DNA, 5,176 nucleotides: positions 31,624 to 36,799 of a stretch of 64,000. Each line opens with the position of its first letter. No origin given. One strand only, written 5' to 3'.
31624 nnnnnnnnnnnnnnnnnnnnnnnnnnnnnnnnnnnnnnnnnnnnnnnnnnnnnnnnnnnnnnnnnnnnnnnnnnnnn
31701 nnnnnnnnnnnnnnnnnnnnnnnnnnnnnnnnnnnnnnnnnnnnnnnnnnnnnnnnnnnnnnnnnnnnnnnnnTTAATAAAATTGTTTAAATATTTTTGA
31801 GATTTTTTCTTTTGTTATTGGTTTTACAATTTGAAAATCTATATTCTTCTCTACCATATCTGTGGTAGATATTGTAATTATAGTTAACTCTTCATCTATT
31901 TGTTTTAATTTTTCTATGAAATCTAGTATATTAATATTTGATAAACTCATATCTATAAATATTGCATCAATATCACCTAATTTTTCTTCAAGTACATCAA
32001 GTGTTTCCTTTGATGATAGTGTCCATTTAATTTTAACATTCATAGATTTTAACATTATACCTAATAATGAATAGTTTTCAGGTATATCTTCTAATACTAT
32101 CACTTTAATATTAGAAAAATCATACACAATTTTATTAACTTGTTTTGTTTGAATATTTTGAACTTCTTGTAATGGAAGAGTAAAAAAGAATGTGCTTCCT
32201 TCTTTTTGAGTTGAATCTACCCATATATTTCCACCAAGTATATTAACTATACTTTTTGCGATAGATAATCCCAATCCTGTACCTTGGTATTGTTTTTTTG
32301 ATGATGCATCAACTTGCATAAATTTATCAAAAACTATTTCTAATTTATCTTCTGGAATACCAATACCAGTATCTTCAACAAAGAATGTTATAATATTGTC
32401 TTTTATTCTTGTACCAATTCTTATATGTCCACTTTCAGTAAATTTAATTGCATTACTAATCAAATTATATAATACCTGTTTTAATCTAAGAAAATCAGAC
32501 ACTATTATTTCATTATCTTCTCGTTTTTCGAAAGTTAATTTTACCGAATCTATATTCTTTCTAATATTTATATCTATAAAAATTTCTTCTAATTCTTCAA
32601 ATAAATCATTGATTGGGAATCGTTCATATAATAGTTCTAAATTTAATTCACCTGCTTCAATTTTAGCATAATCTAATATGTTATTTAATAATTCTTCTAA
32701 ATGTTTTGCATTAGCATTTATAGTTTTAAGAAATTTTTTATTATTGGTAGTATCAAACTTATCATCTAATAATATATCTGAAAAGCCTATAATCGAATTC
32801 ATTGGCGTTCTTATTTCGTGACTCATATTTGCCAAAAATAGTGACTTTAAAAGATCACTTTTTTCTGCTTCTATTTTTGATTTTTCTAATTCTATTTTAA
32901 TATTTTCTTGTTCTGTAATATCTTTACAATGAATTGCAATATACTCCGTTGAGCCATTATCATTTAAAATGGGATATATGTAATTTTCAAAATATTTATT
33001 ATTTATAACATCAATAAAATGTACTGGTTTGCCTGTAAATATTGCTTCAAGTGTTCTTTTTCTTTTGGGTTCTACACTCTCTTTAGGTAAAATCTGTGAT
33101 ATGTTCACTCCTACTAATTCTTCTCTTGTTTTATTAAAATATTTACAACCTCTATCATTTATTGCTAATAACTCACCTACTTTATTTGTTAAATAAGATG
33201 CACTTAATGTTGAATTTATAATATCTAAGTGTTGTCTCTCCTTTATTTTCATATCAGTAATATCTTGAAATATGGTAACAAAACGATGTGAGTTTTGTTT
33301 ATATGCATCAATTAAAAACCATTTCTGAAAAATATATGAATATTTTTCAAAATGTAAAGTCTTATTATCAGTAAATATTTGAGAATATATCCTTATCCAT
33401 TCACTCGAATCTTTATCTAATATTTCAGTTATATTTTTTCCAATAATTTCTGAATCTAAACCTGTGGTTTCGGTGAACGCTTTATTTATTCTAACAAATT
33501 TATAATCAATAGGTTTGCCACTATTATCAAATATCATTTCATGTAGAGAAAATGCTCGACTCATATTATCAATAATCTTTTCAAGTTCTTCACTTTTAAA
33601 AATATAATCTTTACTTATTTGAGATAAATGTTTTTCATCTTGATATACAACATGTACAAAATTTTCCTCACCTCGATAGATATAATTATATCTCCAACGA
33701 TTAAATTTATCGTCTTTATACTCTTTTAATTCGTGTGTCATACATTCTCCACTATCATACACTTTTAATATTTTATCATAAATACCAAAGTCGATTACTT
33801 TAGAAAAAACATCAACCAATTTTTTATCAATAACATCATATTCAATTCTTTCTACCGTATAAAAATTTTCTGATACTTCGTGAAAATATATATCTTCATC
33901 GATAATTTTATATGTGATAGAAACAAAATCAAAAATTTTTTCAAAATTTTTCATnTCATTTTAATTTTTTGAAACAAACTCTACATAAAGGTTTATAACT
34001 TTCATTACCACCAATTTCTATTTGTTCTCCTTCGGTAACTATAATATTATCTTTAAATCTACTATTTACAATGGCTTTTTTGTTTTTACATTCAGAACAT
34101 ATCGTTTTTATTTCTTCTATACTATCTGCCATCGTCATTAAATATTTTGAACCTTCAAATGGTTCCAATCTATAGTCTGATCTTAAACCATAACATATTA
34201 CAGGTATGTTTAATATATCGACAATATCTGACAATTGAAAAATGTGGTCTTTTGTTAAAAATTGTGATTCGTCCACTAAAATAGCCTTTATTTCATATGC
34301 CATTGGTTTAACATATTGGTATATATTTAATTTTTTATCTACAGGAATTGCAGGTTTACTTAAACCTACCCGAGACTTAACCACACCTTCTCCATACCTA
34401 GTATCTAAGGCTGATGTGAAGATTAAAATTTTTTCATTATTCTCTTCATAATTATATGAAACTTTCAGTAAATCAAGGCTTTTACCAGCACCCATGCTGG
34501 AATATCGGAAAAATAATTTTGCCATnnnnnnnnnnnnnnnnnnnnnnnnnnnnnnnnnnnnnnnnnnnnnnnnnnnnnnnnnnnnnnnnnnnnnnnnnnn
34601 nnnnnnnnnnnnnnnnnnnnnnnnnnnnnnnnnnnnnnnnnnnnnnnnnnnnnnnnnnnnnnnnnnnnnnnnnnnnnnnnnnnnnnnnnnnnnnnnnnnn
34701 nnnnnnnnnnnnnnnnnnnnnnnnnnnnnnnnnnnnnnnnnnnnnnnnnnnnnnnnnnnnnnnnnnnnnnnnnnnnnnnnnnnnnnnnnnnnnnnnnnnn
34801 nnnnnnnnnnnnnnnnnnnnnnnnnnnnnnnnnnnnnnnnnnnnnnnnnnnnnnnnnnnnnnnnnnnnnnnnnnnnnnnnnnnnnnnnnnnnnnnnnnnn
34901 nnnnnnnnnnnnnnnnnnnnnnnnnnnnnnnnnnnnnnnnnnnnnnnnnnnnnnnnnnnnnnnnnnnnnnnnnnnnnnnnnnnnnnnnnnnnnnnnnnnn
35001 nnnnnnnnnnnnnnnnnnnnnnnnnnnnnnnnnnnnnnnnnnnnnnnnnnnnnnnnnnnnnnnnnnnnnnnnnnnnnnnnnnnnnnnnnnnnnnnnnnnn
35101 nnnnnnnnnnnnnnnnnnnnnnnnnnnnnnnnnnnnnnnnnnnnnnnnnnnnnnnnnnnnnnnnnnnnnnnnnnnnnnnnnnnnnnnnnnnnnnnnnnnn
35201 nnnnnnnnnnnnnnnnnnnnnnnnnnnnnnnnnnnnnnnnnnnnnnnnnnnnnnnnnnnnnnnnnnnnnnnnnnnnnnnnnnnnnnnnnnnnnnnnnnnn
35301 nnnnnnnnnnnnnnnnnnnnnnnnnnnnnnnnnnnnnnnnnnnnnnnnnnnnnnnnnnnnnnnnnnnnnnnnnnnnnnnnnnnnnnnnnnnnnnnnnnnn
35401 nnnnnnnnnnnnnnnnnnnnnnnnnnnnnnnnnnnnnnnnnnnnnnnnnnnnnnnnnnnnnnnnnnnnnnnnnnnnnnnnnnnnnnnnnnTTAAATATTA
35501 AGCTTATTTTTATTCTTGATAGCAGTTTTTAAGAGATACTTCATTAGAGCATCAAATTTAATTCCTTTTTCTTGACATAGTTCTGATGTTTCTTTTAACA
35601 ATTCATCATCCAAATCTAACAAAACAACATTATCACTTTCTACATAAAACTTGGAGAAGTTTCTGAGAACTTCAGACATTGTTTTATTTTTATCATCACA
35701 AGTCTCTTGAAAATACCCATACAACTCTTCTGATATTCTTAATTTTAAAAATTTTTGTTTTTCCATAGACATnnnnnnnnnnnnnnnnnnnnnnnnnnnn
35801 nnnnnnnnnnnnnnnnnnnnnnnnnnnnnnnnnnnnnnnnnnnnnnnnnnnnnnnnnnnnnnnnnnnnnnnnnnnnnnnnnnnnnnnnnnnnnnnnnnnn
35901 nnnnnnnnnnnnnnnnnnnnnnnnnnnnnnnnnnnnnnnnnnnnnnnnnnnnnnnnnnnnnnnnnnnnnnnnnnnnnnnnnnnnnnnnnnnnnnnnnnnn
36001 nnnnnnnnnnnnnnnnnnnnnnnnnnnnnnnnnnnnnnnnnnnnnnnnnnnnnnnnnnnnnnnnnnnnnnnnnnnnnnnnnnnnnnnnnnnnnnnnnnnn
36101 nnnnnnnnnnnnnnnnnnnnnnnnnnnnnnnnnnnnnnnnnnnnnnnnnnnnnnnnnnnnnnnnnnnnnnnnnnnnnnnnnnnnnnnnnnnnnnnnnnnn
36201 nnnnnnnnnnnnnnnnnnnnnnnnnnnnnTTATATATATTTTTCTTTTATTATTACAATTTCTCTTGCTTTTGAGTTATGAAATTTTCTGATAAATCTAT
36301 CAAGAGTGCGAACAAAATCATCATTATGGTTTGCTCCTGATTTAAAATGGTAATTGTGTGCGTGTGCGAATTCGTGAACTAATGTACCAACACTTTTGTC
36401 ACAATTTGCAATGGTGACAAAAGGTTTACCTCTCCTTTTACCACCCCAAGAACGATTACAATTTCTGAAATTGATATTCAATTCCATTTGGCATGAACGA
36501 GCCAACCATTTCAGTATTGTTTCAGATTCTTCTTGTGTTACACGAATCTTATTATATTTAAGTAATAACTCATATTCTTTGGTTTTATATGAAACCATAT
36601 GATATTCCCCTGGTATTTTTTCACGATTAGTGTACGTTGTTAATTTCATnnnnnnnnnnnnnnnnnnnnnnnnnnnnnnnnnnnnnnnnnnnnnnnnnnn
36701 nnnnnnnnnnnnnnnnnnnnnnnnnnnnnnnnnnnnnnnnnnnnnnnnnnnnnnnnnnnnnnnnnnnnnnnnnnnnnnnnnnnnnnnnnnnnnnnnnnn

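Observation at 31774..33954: Soluble hybrid sensor histidine kinase (PAS x2-3, HisKA, HATPase, receiver) with no cognate response regulator nearby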

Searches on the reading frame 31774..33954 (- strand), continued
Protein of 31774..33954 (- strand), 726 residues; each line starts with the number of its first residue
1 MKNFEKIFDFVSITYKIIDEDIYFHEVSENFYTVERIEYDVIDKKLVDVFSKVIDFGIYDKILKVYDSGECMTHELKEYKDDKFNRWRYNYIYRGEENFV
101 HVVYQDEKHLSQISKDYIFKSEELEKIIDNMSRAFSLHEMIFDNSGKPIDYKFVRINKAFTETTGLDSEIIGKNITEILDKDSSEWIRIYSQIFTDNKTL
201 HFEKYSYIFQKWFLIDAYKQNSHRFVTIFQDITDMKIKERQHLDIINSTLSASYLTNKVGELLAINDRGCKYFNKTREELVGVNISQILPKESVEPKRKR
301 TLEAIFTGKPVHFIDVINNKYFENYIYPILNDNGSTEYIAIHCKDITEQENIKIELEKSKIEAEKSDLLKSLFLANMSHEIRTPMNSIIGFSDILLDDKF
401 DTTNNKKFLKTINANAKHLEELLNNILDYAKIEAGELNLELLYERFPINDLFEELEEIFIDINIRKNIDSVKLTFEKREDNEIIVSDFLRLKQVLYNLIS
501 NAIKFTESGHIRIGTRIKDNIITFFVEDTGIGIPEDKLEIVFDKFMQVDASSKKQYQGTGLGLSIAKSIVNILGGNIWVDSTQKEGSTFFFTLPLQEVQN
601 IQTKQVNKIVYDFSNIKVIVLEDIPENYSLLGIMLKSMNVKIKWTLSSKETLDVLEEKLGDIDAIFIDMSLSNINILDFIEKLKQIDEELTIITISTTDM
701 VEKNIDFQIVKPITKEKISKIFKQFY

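Call 73: search_dna_similar(query=L007:13885-14253:+, collection=phages, mode=protein, max_evalue=1, max_rows=40)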
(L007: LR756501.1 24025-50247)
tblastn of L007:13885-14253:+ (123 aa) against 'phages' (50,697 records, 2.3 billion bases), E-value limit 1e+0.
Records with a match: 265; places in all: 304; records where one place covers at least 80% of the query: 233.
Best place of each record, by identity: >=99% 2; <60% 263.
By first word of the organism name: Bacteriophage 108; Listeria 50; Acinetobacter 24; Salmonella 22; Enterococcus 16; Staphylococcus 13; Escherichia 9; Alteromonas 8; Pseudomonas 4; Streptococcus 3; and 6 more.
By host as written in the record: - 141; Listeria monocytogenes 50; Salmonella enterica subsp. enterica serovar Kentucky 14; Staphylococcus aureus 13; Enterococcus faecalis 10; Homo sapiens 8; Escherichia coli O157:H7 ATCC 43895 8; Alteromonas sp. 3; and 14 more.
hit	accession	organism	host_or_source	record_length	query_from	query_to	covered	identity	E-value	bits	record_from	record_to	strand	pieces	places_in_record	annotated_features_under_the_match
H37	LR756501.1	uncultured phage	metagenomic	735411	1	123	100%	100.0%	1e-75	248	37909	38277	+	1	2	record has no annotation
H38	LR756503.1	uncultured phage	metagenomic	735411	1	123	100%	100.0%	1e-75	248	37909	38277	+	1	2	record has no annotation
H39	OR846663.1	Enterococcus phage Efs 1-1-1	Enterococcus faecalis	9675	10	123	93%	39.5%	8e-12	66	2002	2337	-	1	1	record has no annotation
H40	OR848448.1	Listeria phage LM 4-14-1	Listeria monocytogenes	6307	1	119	97%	36.7%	2e-13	71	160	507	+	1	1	record has no annotation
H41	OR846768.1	Listeria phage LM 4-11-1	Listeria monocytogenes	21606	1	119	97%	36.7%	2e-13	71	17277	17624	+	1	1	record has no annotation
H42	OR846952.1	Listeria phage LM 4-11-1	Listeria monocytogenes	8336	1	119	97%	36.7%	2e-13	71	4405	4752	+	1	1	record has no annotation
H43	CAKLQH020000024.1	Acinetobacter phage MD-2021a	not known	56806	4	123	98%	35.8%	9e-15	74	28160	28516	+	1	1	baeR_2: transcriptional response regulatory protein BaeR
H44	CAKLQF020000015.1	Acinetobacter phage MD-2021a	not known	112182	4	123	98%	35.8%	9e-15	74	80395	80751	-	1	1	baeR_2: transcriptional response regulatory protein BaeR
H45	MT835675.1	Bacteriophage sp.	human fecal samples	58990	6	119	93%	36.8%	3e-15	76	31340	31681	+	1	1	record has no annotation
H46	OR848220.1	Listeria phage LM 4-14-1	Listeria monocytogenes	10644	6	123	96%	34.7%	4e-15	76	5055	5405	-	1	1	record has no annotation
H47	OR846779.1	Listeria phage LM 4-11-1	Listeria monocytogenes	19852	6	123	96%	34.7%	4e-15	76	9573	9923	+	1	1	record has no annotation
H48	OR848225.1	Listeria phage LM 4-14-1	Listeria monocytogenes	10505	6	123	96%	34.7%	7e-15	75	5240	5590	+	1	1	record has no annotation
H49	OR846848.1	Listeria phage LM 4-11-1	Listeria monocytogenes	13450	6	123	96%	34.7%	7e-15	75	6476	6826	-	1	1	record has no annotation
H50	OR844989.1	Staphylococcus phage SA 1306 Kay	Staphylococcus aureus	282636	10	123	93%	36.0%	1e-6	51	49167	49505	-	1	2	record has no annotation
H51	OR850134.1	Staphylococcus phage SA 1298 Kay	Staphylococcus aureus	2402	10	123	93%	36.0%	1e-6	51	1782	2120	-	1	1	record has no annotation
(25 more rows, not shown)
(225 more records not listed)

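Call 102: fold_search(model_id=the predicted structure, library=viral)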
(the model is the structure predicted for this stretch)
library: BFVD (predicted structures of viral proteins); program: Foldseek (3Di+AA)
matches with E <= 10: 1032; with E <= 0.001: 51
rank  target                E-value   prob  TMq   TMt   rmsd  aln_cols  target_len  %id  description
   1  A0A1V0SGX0            1.3e-41  1.00  0.29  0.19  27.1       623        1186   24  Putative sensor histidine kinase [Hokovirus HKV1]
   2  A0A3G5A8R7            1.1e-37  1.00  0.34  0.38  33.2       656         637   20  histidine kinase [Hyperionvirus sp.]
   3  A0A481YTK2            4.0e-31  1.00  0.27  0.27  20.2       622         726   21  Histidine kinase [Marseillevirus LCMAC102]
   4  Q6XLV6                4.3e-31  1.00  0.27  0.31  28.1       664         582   16  histidine kinase [Feldmannia irregularis virus a]
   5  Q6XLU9                2.4e-27  1.00  0.28  0.22  40.3       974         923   12  histidine kinase [Feldmannia irregularis virus a]
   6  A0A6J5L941            4.3e-27  1.00  0.28  0.36  21.0       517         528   19  histidine kinase [uncultured Caudovirales phage]
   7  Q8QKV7                5.1e-27  1.00  0.28  0.27  26.7       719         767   17  histidine kinase [Ectocarpus siliculosus virus 1 (isolate New Zealand/Kaikoura/1988)]
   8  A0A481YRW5            3.9e-26  1.00  0.28  0.36  11.9       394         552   28  Signal transduction histidine kinase [Marseillevirus LCMAC101]
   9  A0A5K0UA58            9.4e-26  1.00  0.34  0.23   6.4       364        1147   23  histidine kinase [Yasminevirus sp. GU-2018]
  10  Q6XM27                2.1e-25  1.00  0.29  0.44  12.8       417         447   23  FirrV-1-B9 [Feldmannia irregularis virus a]
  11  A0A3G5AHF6            5.0e-24  1.00  0.30  0.28  10.4       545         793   19  histidine kinase [Sylvanvirus sp.]
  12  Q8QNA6                1.7e-22  1.00  0.20  0.16  48.1       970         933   12  histidine kinase [Ectocarpus siliculosus virus 1 (isolate New Zealand/Kaikoura/1988)]
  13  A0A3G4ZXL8            1.8e-22  1.00  0.32  0.36  19.8       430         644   23  histidine kinase [Edafosvirus sp.]
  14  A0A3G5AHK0            2.8e-21  1.00  0.31  0.21  13.3       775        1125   14  Sensory box sensor histidine kinase/response regulator [Sylvanvirus sp.]
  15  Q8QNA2                2.9e-21  1.00  0.29  0.30  11.1       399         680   19  EsV-1-186 [Ectocarpus siliculosus virus 1 (isolate New Zealand/Kaikoura/1988)]
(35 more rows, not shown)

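Call 105: search_protein_families(library=padloc, proteins=[window:31774-33954:-], max_evalue=0.001)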
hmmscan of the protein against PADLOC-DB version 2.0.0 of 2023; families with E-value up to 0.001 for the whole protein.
window:31774-33954:- (726 aa): 0 families

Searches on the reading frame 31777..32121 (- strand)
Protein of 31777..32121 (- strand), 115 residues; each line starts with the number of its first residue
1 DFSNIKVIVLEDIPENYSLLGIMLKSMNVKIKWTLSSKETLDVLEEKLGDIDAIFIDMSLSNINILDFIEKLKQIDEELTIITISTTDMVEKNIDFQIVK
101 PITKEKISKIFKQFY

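Call 99: search_protein_families(library=pfam, proteins=[window:31777-32121:-], max_evalue=5)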
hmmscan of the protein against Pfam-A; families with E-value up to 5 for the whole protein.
window:31777-32121:- (115 aa): 3 families
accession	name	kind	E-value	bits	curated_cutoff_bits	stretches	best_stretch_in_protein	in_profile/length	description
PF00072.30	Response_reg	-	8.3e-10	39.3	30.2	1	7-107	1-106/111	Response regulator receiver domain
PF13075.11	DUF3939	-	0.028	15.1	21.3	1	5-52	28-73/134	Protein of unknown function (DUF3939)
PF23206.1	PCDH15_12th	-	0.03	14.7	27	1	15-64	56-105/115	PCDH15-like domain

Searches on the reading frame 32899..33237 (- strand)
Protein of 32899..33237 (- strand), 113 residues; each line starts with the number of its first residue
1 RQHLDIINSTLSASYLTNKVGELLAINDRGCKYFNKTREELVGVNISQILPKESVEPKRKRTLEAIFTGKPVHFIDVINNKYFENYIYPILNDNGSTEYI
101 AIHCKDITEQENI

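Call 99: search_protein_families(library=pfam, proteins=[window:32899-33237:-], max_evalue=5)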
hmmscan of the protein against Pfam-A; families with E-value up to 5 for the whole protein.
window:32899-33237:- (113 aa): 6 families
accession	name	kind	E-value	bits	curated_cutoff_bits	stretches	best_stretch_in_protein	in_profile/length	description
PF08448.16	PAS_4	-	8.3e-09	36.1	23.1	1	18-111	12-109/110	PAS fold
PF13426.13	PAS_9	-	1.3e-08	35.5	27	1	15-109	5-103/103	PAS domain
PF00989.32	PAS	-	0.0044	17.4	22.6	1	6-77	6-77/113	PAS fold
PF22041.1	GST_C_7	-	0.012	16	27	1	25-66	29-70/140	Glutathione S-transferase, C-terminal domain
PF14731.12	Staphopain_pro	-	0.18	12.2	27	1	75-104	50-79/169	Staphopain proregion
PF24820.1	Diguanyl_cycl_sensor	-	0.21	12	28.1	1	9-50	4-45/109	Diguanylate cyclase-like sensor domain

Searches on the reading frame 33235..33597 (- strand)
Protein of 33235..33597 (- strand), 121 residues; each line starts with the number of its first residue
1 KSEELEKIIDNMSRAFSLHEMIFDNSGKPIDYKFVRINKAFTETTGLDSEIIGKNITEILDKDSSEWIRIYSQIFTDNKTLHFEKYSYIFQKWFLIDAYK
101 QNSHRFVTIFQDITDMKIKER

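Call 99: search_protein_families(library=pfam, proteins=[window:33235-33597:-], max_evalue=5)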
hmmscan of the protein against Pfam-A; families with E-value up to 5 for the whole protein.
window:33235-33597:- (121 aa): 4 families
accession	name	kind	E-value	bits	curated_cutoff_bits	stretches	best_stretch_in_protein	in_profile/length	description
PF13426.13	PAS_9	-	3.3e-06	27.7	27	1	31-115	10-103/103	PAS domain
PF10114.15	PocR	-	0.0014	18.9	23.9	1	3-30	6-33/162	Sensory domain found in PocR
PF13188.13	PAS_8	-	0.0032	17.7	21.8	1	5-63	3-50/65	PAS domain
PF24447.1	RE_BanI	-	0.015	14.7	28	1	2-42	81-121/338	Type II restriction enzyme BanI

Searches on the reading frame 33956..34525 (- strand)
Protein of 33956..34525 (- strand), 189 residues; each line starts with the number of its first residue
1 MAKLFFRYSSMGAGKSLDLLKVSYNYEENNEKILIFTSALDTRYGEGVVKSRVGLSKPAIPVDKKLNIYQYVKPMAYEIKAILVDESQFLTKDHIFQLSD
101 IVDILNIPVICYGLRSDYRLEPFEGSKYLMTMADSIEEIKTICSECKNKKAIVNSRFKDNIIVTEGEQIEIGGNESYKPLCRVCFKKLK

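Call 3: search_protein_families(library=pfam, proteins=[window:33956-34525:-], max_evalue=0.01)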
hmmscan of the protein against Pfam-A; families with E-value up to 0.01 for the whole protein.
window:33956-34525:- (189 aa): 1 family
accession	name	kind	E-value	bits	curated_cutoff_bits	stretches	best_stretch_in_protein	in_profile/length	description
PF00265.24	TK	-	6.6e-46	156.8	20.6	1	3-185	2-176/176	Thymidine kinase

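Call 105: search_protein_families(library=padloc, proteins=[window:33956-34525:-], max_evalue=0.001)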
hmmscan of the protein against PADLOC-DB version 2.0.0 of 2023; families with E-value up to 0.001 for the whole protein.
window:33956-34525:- (189 aa): 0 families

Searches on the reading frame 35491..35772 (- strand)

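Call 3: search_protein_families(library=pfam, proteins=[window:35491-35772:-], max_evalue=0.01)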
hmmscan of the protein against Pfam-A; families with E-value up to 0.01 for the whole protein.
window:35491-35772:- (93 aa): 2 families
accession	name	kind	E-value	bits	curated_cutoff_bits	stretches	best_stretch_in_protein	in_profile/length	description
PF12441.14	CopG_antitoxin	-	0.0048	18.1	28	0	46-83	41-78/79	CopG antitoxin of type II toxin-antitoxin system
PF25322.2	RBD_SIN1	-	0.008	16.6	27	0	38-92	3-58/75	SIN1 Ras-binding domain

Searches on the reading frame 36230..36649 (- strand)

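Call 3: search_protein_families(library=pfam, proteins=[window:36230-36649:-], max_evalue=0.01)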
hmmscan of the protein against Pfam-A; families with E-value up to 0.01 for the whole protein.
window:36230-36649:- (139 aa): 2 families
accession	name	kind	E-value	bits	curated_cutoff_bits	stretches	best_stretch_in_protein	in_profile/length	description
PF10263.15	SprT-like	-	0.00072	19.8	25.6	1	86-118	61-94/108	SprT-like family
PF01400.30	Astacin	-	0.0021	18.2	22.5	1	41-122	31-114/189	Astacin (Peptidase family M12A)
